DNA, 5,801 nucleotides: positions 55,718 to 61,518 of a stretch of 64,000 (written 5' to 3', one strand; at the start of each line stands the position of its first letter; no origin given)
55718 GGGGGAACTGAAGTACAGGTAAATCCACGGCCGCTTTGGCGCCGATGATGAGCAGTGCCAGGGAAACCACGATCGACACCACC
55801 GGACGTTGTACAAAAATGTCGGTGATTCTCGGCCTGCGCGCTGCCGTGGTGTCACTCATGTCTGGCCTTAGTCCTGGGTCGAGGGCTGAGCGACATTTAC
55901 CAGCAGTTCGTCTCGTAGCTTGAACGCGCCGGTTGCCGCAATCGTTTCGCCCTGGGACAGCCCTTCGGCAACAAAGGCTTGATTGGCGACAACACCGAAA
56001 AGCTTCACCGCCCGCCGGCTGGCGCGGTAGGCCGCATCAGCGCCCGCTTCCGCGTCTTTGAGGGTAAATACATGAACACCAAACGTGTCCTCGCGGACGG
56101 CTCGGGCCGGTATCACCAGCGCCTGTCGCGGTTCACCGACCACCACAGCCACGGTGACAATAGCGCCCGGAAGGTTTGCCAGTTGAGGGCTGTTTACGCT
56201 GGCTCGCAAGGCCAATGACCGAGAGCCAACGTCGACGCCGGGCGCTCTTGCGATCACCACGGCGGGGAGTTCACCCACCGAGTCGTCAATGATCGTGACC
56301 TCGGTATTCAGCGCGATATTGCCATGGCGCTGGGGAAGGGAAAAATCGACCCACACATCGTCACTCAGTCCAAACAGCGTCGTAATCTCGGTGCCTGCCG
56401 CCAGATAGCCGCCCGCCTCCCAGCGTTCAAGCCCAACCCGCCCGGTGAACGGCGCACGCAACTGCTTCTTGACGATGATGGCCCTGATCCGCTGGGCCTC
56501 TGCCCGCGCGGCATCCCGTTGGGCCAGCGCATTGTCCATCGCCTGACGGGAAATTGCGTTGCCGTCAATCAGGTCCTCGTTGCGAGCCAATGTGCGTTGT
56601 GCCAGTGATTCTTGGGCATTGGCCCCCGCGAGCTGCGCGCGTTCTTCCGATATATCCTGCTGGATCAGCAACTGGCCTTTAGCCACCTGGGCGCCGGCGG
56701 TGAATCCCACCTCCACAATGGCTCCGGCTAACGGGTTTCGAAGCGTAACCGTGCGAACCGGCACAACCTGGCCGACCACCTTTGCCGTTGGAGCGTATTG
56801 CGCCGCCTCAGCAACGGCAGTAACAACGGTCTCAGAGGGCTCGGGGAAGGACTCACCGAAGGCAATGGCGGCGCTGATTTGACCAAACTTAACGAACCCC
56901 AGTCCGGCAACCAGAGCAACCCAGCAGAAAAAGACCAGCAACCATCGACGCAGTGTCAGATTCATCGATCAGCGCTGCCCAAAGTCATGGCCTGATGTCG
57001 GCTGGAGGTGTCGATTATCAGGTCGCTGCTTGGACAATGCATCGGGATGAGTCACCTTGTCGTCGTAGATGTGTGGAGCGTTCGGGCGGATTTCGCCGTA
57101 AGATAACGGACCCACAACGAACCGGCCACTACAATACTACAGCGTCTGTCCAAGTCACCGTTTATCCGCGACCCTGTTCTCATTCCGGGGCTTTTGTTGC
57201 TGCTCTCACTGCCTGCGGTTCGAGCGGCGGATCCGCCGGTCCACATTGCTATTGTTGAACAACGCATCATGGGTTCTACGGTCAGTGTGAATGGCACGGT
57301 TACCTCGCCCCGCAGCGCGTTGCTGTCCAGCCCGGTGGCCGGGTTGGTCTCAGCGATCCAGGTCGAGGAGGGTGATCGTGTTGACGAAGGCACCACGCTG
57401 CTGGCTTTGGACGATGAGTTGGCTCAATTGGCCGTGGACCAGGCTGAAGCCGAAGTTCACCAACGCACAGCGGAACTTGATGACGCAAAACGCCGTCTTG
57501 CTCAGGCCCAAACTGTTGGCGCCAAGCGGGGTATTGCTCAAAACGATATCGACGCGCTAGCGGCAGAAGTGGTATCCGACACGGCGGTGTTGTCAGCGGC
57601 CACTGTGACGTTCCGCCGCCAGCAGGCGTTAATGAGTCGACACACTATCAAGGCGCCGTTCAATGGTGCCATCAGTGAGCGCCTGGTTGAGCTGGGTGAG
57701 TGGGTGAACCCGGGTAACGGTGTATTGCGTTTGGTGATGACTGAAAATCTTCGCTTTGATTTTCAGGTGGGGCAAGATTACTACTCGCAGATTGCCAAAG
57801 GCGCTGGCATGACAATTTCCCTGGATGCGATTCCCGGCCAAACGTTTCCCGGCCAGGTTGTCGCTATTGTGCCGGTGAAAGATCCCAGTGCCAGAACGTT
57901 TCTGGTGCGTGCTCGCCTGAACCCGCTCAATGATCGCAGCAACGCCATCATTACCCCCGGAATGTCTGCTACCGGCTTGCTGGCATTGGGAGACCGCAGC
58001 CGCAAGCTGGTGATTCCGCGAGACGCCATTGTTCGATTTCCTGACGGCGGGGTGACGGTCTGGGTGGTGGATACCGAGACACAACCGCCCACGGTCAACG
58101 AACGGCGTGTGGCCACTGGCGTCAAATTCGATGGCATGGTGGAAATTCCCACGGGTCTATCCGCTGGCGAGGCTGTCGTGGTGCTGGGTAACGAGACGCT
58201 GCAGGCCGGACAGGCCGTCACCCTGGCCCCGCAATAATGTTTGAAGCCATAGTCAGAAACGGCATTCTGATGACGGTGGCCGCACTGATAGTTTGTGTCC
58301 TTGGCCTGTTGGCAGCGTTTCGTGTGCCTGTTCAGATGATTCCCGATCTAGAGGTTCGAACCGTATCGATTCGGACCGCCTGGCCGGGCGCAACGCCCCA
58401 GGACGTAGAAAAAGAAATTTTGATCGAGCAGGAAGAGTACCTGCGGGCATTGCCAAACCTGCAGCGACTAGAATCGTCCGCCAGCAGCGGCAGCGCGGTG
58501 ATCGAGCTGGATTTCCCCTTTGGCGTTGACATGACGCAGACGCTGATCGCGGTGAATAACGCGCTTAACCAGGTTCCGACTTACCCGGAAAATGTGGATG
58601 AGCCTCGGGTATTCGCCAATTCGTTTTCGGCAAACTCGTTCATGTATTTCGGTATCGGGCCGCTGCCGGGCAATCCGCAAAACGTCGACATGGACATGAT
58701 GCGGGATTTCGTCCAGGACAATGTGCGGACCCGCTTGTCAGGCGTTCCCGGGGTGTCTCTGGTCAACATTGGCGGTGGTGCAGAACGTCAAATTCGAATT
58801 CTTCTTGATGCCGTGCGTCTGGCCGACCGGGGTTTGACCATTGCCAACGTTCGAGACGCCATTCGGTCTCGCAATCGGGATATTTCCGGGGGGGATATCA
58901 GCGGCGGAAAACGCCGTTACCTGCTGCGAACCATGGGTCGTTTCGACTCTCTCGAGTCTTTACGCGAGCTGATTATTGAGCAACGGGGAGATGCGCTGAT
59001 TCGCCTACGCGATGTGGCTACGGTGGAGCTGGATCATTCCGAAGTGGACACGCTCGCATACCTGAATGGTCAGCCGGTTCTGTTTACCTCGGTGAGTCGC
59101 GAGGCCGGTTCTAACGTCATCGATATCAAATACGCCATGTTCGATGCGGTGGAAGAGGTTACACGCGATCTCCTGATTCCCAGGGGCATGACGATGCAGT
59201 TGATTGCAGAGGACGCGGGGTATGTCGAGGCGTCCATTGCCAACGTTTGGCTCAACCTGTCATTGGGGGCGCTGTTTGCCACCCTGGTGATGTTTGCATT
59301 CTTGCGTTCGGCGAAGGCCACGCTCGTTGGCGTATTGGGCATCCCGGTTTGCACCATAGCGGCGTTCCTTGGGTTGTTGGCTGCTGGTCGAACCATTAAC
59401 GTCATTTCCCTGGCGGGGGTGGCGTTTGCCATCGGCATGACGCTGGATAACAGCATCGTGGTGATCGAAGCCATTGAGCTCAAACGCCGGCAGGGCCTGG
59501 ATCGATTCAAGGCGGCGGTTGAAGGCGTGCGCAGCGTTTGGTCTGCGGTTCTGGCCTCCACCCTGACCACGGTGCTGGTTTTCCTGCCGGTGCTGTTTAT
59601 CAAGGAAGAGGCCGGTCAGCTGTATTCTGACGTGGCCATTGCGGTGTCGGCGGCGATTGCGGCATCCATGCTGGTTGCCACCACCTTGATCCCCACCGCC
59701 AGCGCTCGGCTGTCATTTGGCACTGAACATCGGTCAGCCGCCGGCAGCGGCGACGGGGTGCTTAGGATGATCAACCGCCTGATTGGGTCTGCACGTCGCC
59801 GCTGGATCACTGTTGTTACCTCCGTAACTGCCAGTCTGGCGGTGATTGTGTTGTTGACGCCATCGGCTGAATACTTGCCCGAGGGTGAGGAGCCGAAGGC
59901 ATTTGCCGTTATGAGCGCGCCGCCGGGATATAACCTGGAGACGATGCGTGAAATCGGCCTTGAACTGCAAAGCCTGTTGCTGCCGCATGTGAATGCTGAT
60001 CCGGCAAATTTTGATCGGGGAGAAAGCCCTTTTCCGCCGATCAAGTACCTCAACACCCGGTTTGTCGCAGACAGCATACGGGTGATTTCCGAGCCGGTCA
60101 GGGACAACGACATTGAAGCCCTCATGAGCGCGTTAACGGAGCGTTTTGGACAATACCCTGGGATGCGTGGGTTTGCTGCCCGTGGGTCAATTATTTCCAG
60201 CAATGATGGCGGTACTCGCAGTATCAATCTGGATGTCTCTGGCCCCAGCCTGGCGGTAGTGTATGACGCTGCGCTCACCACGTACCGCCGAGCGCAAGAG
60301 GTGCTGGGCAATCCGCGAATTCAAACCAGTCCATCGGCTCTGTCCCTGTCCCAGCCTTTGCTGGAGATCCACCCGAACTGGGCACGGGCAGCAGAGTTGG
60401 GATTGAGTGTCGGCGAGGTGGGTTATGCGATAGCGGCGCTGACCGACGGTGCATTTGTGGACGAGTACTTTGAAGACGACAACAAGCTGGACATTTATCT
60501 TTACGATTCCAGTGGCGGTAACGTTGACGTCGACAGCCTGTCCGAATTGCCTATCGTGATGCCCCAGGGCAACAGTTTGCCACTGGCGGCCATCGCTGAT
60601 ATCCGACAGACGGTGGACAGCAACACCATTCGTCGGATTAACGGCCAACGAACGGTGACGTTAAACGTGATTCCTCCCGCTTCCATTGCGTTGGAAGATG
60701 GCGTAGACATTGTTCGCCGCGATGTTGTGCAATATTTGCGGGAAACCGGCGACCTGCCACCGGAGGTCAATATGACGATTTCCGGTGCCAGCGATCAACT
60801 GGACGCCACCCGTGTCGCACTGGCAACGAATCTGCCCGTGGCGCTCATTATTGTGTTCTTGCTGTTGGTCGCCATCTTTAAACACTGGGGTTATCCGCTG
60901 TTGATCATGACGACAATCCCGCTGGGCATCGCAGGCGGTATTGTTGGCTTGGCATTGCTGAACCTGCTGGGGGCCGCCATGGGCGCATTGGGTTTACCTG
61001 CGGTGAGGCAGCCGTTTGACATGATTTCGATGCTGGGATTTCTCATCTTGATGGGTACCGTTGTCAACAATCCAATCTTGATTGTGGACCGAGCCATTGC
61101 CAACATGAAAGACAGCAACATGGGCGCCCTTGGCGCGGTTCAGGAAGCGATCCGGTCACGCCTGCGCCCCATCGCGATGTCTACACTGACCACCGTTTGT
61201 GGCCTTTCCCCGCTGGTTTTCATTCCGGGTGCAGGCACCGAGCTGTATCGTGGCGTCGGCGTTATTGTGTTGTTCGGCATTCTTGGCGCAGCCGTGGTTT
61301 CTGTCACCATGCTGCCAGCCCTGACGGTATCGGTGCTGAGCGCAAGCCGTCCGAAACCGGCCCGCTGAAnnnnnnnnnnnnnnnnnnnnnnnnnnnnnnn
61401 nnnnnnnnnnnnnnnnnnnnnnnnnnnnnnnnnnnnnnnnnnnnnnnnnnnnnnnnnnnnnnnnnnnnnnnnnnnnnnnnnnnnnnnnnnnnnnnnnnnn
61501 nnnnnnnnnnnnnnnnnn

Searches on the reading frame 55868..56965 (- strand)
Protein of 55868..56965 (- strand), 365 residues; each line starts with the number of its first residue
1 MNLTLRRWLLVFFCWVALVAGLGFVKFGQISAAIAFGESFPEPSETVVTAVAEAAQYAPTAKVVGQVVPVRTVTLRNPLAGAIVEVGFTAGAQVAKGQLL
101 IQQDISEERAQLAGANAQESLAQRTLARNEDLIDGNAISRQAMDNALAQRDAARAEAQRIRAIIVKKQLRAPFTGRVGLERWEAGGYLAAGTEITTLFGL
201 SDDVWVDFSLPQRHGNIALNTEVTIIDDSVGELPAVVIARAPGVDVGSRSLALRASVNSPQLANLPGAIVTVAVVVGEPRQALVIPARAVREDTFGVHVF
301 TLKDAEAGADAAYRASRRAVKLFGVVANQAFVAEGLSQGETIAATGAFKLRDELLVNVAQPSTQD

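Call 82: search_protein_families(library=pfam, proteins=[window:55868-56965:-], max_evalue=0.00001)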
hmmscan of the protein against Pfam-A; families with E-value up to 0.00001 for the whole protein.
window:55868-56965:- (365 aa): 1 family
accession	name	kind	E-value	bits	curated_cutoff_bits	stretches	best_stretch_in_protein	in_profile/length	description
PF16576.10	HlyD_D23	-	1.3e-06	28.3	30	1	75-263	22-207/214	Barrel-sandwich domain of CusB or HlyD membrane-fusion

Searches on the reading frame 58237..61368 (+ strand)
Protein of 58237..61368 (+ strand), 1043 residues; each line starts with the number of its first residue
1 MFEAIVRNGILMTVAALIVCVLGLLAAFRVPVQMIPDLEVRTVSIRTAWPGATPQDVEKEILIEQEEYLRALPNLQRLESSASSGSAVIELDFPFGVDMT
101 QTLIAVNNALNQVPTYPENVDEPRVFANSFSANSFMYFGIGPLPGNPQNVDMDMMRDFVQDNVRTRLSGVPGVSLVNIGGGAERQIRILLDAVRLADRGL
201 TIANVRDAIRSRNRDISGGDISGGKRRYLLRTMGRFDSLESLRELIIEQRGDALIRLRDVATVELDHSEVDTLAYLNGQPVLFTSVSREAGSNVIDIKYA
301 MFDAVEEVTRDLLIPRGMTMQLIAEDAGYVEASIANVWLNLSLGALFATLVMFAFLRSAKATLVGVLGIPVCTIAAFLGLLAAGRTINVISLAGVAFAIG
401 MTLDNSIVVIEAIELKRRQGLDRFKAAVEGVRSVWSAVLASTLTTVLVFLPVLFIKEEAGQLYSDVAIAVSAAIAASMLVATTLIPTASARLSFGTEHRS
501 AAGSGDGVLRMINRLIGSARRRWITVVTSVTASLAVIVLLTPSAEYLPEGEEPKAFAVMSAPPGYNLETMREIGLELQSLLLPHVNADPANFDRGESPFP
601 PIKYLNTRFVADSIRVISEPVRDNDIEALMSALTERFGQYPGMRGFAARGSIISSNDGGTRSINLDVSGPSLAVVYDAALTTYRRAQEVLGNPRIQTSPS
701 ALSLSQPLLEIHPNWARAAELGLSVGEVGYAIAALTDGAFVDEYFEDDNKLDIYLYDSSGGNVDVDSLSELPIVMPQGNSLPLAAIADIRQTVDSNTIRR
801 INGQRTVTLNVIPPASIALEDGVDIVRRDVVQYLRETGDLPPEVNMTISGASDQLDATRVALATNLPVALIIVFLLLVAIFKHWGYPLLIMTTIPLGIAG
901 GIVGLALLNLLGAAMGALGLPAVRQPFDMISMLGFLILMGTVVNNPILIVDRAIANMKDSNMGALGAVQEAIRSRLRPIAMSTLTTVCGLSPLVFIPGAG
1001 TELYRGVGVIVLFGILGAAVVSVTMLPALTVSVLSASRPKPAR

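Call 82: search_protein_families(library=pfam, proteins=[window:58237-61368:+], max_evalue=0.00001)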
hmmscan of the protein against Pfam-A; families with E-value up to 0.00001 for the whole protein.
window:58237-61368:+ (1043 aa): 2 families
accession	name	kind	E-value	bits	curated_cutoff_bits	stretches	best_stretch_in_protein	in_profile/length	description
PF00873.25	ACR_tran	-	2e-179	599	28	1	2-1030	2-1017/1021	AcrB/AcrD/AcrF family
PF03176.21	MMPL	-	3.3e-06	26.7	20.5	0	842-1033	125-302/333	MMPL family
